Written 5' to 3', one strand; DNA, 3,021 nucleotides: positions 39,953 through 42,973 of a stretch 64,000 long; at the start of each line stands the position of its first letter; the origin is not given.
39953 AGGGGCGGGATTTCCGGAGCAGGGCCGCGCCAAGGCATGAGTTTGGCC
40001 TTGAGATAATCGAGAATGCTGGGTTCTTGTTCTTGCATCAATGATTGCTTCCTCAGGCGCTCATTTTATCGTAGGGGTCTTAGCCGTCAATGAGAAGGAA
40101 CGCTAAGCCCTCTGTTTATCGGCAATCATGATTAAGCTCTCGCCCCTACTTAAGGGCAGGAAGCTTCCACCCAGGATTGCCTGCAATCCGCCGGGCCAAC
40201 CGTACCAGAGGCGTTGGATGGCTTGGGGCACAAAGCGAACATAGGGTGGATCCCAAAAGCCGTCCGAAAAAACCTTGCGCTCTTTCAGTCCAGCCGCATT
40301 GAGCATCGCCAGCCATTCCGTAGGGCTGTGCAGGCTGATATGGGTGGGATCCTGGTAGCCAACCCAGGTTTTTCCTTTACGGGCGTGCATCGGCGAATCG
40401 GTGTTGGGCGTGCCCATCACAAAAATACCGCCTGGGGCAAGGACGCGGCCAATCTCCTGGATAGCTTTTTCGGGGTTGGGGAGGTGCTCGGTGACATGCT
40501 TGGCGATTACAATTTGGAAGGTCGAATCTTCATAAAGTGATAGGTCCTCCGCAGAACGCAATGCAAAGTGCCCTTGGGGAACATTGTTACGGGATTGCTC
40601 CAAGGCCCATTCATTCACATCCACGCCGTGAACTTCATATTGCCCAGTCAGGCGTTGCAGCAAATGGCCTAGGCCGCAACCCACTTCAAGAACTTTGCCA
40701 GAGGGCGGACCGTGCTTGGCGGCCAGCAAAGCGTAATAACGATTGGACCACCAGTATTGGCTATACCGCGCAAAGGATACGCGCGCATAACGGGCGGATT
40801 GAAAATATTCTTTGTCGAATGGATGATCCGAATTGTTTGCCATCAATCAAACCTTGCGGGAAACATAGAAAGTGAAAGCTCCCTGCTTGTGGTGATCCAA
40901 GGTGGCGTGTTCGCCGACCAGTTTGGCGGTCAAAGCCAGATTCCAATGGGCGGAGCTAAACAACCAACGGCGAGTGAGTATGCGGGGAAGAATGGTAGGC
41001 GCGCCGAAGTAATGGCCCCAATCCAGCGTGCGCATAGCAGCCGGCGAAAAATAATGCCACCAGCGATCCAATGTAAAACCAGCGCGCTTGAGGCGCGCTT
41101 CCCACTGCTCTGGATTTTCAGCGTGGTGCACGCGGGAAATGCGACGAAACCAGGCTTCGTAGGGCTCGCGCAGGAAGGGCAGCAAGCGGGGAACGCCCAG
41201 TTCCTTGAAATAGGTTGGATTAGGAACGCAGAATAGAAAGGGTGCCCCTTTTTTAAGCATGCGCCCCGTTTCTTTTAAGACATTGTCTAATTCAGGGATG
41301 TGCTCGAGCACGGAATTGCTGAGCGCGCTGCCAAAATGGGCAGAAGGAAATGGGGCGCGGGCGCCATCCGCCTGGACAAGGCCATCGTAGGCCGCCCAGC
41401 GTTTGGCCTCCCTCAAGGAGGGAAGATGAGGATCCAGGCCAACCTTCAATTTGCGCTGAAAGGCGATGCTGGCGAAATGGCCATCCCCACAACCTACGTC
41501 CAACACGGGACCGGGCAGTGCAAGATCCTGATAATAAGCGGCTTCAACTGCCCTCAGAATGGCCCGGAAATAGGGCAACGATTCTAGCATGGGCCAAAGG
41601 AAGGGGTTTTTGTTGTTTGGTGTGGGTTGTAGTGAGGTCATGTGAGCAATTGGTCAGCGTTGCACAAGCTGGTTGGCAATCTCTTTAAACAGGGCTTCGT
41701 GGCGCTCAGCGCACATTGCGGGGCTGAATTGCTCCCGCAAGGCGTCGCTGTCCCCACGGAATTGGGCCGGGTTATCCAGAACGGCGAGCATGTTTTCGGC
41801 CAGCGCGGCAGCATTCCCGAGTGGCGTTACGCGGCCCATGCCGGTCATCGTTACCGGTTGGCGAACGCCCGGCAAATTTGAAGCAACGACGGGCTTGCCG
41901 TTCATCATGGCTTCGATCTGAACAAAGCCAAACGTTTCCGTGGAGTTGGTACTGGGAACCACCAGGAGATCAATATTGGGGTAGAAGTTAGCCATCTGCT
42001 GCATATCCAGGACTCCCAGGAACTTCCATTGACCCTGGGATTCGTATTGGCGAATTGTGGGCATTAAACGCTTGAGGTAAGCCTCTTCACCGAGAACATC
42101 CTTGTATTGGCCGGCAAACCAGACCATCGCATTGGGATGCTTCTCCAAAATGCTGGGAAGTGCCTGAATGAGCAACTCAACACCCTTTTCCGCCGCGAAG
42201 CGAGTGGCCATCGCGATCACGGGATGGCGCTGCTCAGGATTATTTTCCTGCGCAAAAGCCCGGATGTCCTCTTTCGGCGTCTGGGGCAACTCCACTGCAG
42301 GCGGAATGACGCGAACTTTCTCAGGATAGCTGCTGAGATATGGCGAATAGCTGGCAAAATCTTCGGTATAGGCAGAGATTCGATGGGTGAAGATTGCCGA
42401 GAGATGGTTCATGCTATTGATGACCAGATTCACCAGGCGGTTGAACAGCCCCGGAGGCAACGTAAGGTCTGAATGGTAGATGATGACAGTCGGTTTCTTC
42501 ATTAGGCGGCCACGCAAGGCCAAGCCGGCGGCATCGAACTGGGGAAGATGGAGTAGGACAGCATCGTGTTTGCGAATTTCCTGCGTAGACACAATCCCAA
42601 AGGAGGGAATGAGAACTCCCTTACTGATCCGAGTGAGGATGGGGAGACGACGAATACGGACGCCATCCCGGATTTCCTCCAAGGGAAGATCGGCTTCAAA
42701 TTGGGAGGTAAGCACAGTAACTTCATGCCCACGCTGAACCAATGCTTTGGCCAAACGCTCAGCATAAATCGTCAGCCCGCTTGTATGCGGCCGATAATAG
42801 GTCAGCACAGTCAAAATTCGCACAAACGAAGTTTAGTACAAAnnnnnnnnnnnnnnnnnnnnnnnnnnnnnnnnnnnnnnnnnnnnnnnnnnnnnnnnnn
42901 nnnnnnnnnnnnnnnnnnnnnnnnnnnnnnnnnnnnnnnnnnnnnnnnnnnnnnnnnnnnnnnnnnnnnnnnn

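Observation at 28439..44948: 16.5-kb envelope-glycan-like cluster ending in four consecutive giant GT-C/YYY membrane proteins of unknown function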

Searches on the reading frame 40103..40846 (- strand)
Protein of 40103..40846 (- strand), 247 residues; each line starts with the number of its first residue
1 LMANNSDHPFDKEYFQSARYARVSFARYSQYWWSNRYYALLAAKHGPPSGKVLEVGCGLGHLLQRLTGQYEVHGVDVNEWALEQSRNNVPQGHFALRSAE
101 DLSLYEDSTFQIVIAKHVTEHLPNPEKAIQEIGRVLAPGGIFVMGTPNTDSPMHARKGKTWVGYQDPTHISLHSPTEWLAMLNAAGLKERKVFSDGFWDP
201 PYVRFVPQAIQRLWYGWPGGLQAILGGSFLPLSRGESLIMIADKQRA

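Call 3: search_protein_families(library=pfam, proteins=[window:40103-40846:-], max_evalue=0.01)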
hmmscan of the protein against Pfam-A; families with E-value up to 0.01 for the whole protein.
window:40103-40846:- (247 aa): 12 families
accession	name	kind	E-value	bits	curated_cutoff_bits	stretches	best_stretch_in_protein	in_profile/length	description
PF13489.12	Methyltransf_23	-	4.8e-25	88.6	27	1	39-188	14-160/164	Methyltransferase domain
PF13847.12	Methyltransf_31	-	3.5e-19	69.4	27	1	51-160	6-127/145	Methyltransferase domain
PF08241.18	Methyltransf_11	-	4.5e-19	69.3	21.2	1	53-144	1-95/95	Methyltransferase domain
PF13649.12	Methyltransf_25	-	8.5e-17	62.1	27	1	52-140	1-97/97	Methyltransferase domain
PF08242.18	Methyltransf_12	-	5.4e-14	53.1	30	1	53-142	1-98/98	Methyltransferase domain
PF01209.24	Ubie_methyltran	-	7.4e-06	25.9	20.1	1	33-143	35-150/233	ubiE/COQ5 methyltransferase family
PF07021.18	MetW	-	8.8e-06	25.9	21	1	47-135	12-101/193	Methionine biosynthesis protein MetW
PF05401.17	NodS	-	0.0003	21.1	24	1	34-148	28-148/201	Nodulation protein S (NodS)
PF05175.20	MTS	-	0.00034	20.7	23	1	48-95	31-81/170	Methyltransferase small domain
PF06325.19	PrmA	-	0.0012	18.8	22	1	50-144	163-258/296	Ribosomal protein L11 methyltransferase (PrmA)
PF20922.3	Anamorsin_N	-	0.0018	18.5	27.1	1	90-153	30-96/163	Anamorsin, N-terminal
PF02353.26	CMAS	-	0.0053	16.5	27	1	49-146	63-166/273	Mycolic acid cyclopropane synthetase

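Call 6: search_protein_families(library=ncbifam, proteins=[window:40103-40846:-], max_evalue=0.01)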
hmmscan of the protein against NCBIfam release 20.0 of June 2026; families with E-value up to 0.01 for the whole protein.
window:40103-40846:- (247 aa): 38 families (the best 25 are shown)
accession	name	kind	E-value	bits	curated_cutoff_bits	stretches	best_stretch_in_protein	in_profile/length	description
NF045667.1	MTase_DVU1556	equivalog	1.7e-16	60.3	155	1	42-188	16-161/213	DVU_1556 family methyltransferase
TIGR01983.1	UbiG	equivalog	3.3e-11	42.9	102.95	1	50-150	51-157/228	bifunctional 2-polyprenyl-6-hydroxyphenol methylase/3-demethylubiquinol 3-O-methyltransferase UbiG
TIGR02072.1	BioC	equivalog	6.5e-10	39.2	184.95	1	41-151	27-139/244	malonyl-ACP O-methyltransferase BioC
NF043040.1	corrin_prot_MT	hypoth_equivalog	1.3e-09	37.9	180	1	36-144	29-147/216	corrinoid protein-associated methyltransferase CpaM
NF040539.1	AST_met_ArsM_2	exception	4e-09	36.7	240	1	51-144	59-163/262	putative arsinothricin biosynthesis methyltransferase ArsM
NF041537.1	ArsM_AhpD_UU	exception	4.4e-09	35.6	510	1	50-197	78-233/345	arsenite methyltransferase/AhpD domain selenoprotein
NF041536.1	ArsM_DUF2284_UU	exception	2e-08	33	575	1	50-194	78-229/459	arsenite methyltransferase/DUF2284 domain selenoprotein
TIGR01934.1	MenG_MenH_UbiE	subfamily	3.6e-08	33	158.35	1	32-144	26-141/223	ubiquinone/menaquinone biosynthesis methyltransferase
NF001244.0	PRK00216.1-5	equivalog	6.7e-08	32.1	216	1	32-143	35-152/236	bifunctional demethylmenaquinone methyltransferase/2-methoxy-6-polyprenyl-1,4-benzoquinol methylase UbiE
NF047649.1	MTase_UXPK_star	exception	7.8e-08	31.7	460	1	48-144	77-181/283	methyltransferase/UXPK-star double selenoprotein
NF045825.1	FAmtase_mtf2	equivalog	8.8e-08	31.7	400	1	48-144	58-158/248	fatty-acid O-methyltransferase Mtf2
NF045823.1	PthPhpthDimycoMt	equivalog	2.1e-07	30.4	300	1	49-144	67-166/256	phthiotriol/phenolphthiotriol dimycocerosates methyltransferase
TIGR02081.1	metW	equivalog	1.2e-06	28.2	189.5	1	47-135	12-101/194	methionine biosynthesis protein MetW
TIGR04345.1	ovoA_Cterm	equivalog_domain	1.3e-06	28.1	170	1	108-166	133-191/242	putative 4-mercaptohistidine N1-methyltransferase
NF004851.0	PRK06202.1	equivalog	1.5e-06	27.9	243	1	50-126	62-146/237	hypothetical protein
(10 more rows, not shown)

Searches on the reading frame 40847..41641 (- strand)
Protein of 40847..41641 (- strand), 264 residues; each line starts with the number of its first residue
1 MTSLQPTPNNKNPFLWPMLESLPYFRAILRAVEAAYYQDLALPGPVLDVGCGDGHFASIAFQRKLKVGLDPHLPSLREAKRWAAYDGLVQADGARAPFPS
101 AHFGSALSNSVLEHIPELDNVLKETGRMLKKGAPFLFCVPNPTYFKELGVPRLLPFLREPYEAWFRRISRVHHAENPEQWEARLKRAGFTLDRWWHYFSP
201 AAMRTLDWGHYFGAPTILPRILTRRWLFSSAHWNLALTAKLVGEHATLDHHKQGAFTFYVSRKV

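Call 3: search_protein_families(library=pfam, proteins=[window:40847-41641:-], max_evalue=0.01)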
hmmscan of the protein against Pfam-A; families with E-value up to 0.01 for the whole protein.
window:40847-41641:- (264 aa): 5 families
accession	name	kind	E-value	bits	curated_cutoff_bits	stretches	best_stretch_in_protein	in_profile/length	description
PF13489.12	Methyltransf_23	-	2.9e-14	53.6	27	1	38-191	18-161/164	Methyltransferase domain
PF08241.18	Methyltransf_11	-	3.6e-14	53.6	21.2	1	47-136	1-94/95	Methyltransferase domain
PF13649.12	Methyltransf_25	-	4.1e-11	43.9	27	1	46-132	1-96/97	Methyltransferase domain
PF13847.12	Methyltransf_31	-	4.1e-08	33.5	27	1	45-141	6-113/145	Methyltransferase domain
PF08242.18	Methyltransf_12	-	5.8e-08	33.8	30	1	47-133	1-96/98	Methyltransferase domain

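Call 6: search_protein_families(library=ncbifam, proteins=[window:40847-41641:-], max_evalue=0.01)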
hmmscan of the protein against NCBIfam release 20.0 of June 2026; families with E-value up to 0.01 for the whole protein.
window:40847-41641:- (264 aa): 9 families
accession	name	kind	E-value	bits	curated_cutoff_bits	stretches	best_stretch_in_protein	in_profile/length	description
NF045667.1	MTase_DVU1556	equivalog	1.5e-13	50.7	155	1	44-194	24-165/213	DVU_1556 family methyltransferase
TIGR02072.1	BioC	equivalog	3e-08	33.8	184.95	1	45-148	37-143/244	malonyl-ACP O-methyltransferase BioC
NF047649.1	MTase_UXPK_star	exception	5.5e-05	22.3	460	1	45-136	80-180/283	methyltransferase/UXPK-star double selenoprotein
NF007610.0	PRK10258.1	equivalog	6.2e-05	22.4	342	1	46-137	46-138/251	malonyl-ACP O-methyltransferase BioC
TIGR01983.1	UbiG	equivalog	9.7e-05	21.8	102.95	1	46-139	53-153/228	bifunctional 2-polyprenyl-6-hydroxyphenol methylase/3-demethylubiquinol 3-O-methyltransferase UbiG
NF010703.0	PRK14103.1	equivalog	0.00014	21.4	320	1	46-194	33-182/256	trans-aconitate 2-methyltransferase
NF041536.1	ArsM_DUF2284_UU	exception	0.00028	19.4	575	1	46-136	80-179/459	arsenite methyltransferase/DUF2284 domain selenoprotein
NF041537.1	ArsM_AhpD_UU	exception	0.00064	18.6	510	1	46-136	80-179/345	arsenite methyltransferase/AhpD domain selenoprotein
NF043040.1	corrin_prot_MT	hypoth_equivalog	0.0017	17.8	180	1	45-88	44-88/216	corrinoid protein-associated methyltransferase CpaM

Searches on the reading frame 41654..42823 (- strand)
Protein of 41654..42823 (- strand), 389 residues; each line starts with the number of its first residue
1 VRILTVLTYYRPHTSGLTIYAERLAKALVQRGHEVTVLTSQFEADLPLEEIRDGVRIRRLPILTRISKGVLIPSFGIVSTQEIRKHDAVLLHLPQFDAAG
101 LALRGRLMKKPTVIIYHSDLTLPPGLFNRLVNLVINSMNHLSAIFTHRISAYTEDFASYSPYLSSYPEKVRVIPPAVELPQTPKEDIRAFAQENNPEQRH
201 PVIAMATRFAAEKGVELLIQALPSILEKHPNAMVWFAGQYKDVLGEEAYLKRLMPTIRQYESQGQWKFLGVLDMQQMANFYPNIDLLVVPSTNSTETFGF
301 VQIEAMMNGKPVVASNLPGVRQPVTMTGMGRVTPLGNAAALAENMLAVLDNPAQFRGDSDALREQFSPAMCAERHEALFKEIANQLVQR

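Call 3: search_protein_families(library=pfam, proteins=[window:41654-42823:-], max_evalue=0.01)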
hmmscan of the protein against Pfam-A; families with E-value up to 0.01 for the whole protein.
window:41654-42823:- (389 aa): 6 families
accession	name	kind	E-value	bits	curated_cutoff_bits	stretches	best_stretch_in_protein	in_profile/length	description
PF00534.26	Glycos_transf_1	-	6.9e-29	101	26.4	1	189-354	4-160/172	Glycosyl transferases group 1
PF13692.12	Glyco_trans_1_4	-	3.4e-22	79.7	27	1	201-351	2-142/142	Glycosyl transferases group 1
PF13439.12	Glyco_transf_4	-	2.2e-17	64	28.5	1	15-179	2-168/170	Glycosyltransferase Family 4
PF13579.12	Glyco_trans_4_4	-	5.2e-15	56.6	29.7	1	16-175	2-157/158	Glycosyl transferase 4-like domain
PF20706.3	GT4-conflict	-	4.8e-07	29.5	26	1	273-368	271-374/385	Family 4 Glycosyltransferase in conflict systems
PF08323.17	Glyco_transf_5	-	0.0094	16.1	22.7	0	13-57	14-59/239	Starch synthase catalytic domain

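Call 6: search_protein_families(library=ncbifam, proteins=[window:41654-42823:-], max_evalue=0.01)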
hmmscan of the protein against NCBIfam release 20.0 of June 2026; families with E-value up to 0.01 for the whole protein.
window:41654-42823:- (389 aa): 30 families (the best 25 are shown)
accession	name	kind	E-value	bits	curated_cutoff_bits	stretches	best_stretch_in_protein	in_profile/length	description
TIGR04063.1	stp3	hypoth_equivalog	4.7e-17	62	442.05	1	167-356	179-365/397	TIGR04063 family PEP-CTERM/XrtA system glycosyltransferase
NF012028.0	PRK15484.1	subfamily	7.1e-17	61.5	618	1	168-353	161-346/380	lipopolysaccharide N-acetylglucosaminyltransferase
TIGR04047.1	MSMEG_0565_glyc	hypoth_equivalog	5.3e-16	58.7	259.85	1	213-380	206-372/373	MSMEG_0565 family glycosyltransferase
NF038229.1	Glyco4_Geo_Pelo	equivalog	1.1e-15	57.5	400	1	164-382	129-336/338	GPMC system family 4 glycosyltransferase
TIGR03999.1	thiol_BshA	equivalog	3.6e-15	55.8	273.7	1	163-382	162-373/375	N-acetyl-alpha-D-glucosaminyl L-malate synthase BshA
NF038295.1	EPS_HpsP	equivalog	3.8e-15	55.8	550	1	172-355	180-356/388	hormogonium polysaccharide biosynthesis glycosyltransferase HpsP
NF041876.1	EPS_EpsE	equivalog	4.5e-15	55.8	400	1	165-365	183-375/389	exopolysaccharide biosynthesis GT4 family glycosyltransferase EpsE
TIGR03449.1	mycothiol_MshA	equivalog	1.1e-14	54.1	462.5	1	164-354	184-372/406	D-inositol-3-phosphate glycosyltransferase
NF046085.1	XrtY_assoc_Gly1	equivalog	8.9e-13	47.8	400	1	167-383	181-385/387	XrtY-associated glycosyltransferase XYAG1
NF038011.1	PelF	equivalog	1.1e-12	47.8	100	1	167-357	279-463/489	GT4 family glycosyltransferase PelF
TIGR04157.1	glyco_rSAM_CFB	subfamily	2.2e-12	46.7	400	1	197-339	224-354/406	TIGR04157 family glycosyltransferase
TIGR02095.1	glgA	subfamily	5.8e-11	41.7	328.45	1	197-325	291-408/477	glycogen/starch synthase, ADP-glucose type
TIGR02149.1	glgA_Coryne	subfamily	6.4e-11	42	302.4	1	151-382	154-390/391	glycogen synthase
TIGR03088.1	stp2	hypoth_equivalog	1.7e-09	37.2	409.05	1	183-381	176-372/374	TIGR03088 family PEP-CTERM/XrtA system glycosyltransferase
NF038298.1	EPS_HpsO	equivalog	2.3e-09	36.5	575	1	190-355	191-356/388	hormogonium polysaccharide biosynthesis glycosyltransferase HpsO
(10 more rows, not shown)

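Call 54: search_solved_structures(query=window:41654-42823:-, max_evalue=0.00001)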
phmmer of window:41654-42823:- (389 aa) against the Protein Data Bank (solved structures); distinct sequences matched with E-value up to 0.00001: 12.
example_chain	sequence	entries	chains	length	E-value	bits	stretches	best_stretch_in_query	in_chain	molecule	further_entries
6kih_A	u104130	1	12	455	3.8e-14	55.7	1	170-357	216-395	Tll1590 protein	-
4n9w_A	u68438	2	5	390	1.9e-11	46.8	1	177-352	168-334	GDP-mannose-dependent alpha-(1-2)-phosphatidylinositol mannosyltransferase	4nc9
2gej_A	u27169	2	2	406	2.2e-11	46.6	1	177-352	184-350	PHOSPHATIDYLINOSITOL MANNOSYLTRANSFERASE (PimA)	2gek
3oka_A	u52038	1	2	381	4.4e-11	45.6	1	179-354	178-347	GDP-mannose-dependent alpha-(1-6)-phosphatidylinositol monomannoside mannosyltransferase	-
3okc_A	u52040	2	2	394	4.7e-11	45.5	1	179-354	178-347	GDP-mannose-dependent alpha-(1-6)-phosphatidylinositol monomannoside mannosyltransferase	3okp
4xso_B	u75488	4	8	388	6.6e-09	38.5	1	68-345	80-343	Alr3699 protein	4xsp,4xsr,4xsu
5d00_A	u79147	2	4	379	1.6e-07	33.9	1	8-383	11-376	N-acetyl-alpha-D-glucosaminyl L-malate synthase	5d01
3c4q_A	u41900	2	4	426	2.1e-07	33.6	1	161-385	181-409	Predicted glycosyltransferases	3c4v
3c48_A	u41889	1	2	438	2.1e-07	33.5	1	162-385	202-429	Predicted glycosyltransferases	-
2f9f_A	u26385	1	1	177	1.4e-06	30.8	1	208-359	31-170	first mannosyl transferase (wbaZ-1)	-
6d9t_A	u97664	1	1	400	3.5e-06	29.5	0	12-384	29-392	Glycosyl transferase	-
6n1x_A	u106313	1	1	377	3.8e-06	29.4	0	12-384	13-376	Glycosyltransferase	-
